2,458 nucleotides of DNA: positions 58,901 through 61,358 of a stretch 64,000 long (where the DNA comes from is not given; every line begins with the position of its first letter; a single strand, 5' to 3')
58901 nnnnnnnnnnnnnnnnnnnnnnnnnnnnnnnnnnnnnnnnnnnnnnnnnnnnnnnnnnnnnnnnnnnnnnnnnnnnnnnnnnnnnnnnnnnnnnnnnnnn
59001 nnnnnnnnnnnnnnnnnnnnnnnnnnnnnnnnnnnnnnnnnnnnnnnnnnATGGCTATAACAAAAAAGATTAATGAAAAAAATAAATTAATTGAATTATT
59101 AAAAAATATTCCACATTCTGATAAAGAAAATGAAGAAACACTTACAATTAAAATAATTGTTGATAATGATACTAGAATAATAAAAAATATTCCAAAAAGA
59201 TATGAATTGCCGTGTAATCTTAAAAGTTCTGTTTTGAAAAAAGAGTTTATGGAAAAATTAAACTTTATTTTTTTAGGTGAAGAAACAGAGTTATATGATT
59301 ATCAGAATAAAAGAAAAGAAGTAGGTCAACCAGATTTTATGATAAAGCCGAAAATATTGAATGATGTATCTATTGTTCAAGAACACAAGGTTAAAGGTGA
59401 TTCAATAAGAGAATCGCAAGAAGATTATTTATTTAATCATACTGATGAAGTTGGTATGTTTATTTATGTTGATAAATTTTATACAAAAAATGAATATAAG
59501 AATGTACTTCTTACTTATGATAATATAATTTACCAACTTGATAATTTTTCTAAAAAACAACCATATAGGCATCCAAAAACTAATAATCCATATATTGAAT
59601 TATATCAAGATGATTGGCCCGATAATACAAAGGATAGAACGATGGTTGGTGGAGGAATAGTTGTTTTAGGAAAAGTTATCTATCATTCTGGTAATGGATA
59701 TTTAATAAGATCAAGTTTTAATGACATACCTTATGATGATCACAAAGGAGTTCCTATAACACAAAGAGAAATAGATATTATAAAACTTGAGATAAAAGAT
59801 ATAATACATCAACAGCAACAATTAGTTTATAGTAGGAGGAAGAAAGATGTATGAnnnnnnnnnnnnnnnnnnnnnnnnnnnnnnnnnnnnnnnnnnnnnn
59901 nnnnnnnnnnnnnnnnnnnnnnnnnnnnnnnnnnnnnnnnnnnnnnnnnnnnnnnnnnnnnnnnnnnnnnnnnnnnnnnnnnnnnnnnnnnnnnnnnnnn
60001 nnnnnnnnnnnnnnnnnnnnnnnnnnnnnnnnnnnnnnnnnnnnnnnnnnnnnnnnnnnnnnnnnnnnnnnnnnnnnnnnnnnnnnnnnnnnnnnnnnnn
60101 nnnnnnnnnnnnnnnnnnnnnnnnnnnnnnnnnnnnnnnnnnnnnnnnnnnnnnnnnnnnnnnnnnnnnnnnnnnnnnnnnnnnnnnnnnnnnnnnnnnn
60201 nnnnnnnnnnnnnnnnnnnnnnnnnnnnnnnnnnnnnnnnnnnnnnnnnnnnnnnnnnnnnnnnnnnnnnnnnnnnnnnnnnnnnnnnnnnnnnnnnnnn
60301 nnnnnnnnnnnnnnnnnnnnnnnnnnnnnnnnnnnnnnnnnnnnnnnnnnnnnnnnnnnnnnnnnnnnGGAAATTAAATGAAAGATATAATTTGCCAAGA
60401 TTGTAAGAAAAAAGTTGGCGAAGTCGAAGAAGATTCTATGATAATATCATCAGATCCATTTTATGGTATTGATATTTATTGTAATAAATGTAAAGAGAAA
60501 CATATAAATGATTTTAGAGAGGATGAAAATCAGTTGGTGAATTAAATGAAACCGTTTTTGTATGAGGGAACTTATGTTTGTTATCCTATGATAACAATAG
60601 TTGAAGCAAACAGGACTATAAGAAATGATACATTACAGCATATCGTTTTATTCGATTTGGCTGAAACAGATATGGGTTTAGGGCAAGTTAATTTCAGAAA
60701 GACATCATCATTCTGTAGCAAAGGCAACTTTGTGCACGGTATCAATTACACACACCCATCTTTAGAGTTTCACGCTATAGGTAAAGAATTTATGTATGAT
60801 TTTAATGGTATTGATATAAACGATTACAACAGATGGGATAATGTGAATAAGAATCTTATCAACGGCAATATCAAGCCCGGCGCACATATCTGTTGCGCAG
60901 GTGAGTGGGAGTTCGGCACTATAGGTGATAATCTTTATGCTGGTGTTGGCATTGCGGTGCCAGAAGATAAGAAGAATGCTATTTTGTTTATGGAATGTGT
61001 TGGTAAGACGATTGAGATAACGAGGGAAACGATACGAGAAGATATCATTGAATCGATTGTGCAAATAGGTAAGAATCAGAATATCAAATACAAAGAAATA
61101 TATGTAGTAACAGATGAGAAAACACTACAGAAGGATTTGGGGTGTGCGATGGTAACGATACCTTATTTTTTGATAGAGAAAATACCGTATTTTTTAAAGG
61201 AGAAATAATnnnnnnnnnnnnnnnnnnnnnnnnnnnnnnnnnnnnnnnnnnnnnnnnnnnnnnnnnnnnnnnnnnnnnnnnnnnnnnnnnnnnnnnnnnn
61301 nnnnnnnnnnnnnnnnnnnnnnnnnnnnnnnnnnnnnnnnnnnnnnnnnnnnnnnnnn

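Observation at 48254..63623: Compact archaeal-type replication/repair module on a mobile element: PCNA, PriS, XPF-HhH2, RFC-S, Cas4, SplB-like radical SAM and MTase, but no DNA polymerase or helicase recognizable in the window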

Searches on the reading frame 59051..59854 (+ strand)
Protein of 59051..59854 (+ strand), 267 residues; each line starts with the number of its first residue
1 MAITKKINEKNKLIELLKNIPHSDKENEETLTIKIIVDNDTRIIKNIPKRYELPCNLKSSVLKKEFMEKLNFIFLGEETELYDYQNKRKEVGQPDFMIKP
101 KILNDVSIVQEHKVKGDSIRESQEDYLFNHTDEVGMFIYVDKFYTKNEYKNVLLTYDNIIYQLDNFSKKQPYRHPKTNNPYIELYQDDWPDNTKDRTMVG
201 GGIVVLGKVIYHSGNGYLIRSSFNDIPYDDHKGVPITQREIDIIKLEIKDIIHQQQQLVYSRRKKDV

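Call 5: search_protein_families(library=pfam, proteins=[window:59051-59854:+], max_evalue=0.01)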
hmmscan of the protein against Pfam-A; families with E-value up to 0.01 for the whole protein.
window:59051-59854:+ (267 aa): 0 families

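Call 6: search_protein_families(library=phrogs, proteins=[window:59051-59854:+], max_evalue=0.01)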
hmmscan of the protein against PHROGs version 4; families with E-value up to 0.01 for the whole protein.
window:59051-59854:+ (267 aa): 0 families

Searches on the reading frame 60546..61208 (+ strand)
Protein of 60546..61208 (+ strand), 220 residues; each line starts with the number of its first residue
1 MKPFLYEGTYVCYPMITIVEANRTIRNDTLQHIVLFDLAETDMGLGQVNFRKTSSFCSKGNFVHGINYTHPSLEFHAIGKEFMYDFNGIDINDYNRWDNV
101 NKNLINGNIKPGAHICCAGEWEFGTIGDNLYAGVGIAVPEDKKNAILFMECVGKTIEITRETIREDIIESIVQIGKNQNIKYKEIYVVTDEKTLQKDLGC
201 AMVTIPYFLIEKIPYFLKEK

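Call 5: search_protein_families(library=pfam, proteins=[window:60546-61208:+], max_evalue=0.01)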
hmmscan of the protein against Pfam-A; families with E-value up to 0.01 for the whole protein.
window:60546-61208:+ (220 aa): 2 families
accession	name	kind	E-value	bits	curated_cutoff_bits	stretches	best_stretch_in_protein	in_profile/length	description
PF02329.21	HDC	-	2.2e-06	27.5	25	1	10-94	33-119/294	Histidine carboxylase PI chain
PF01862.21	PvlArgDC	-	7e-05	23.2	22.7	1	108-207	57-160/161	Pyruvoyl-dependent arginine decarboxylase (PvlArgDC)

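Call 55: search_protein_families(library=ncbifam, proteins=[window:60546-61208:+], max_evalue=0.01)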
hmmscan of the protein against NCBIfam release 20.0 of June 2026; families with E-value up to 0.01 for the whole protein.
window:60546-61208:+ (220 aa): 2 families
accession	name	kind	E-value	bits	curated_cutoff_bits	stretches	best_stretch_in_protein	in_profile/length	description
TIGR00286.1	TIGR00286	equivalog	3.2e-07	30.2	106.95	1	111-205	57-148/152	pyruvoyl-dependent arginine decarboxylase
TIGR00541.1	hisDCase_pyru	equivalog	0.0016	17.5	346.65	0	24-81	49-106/307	histidine decarboxylase, pyruvoyl type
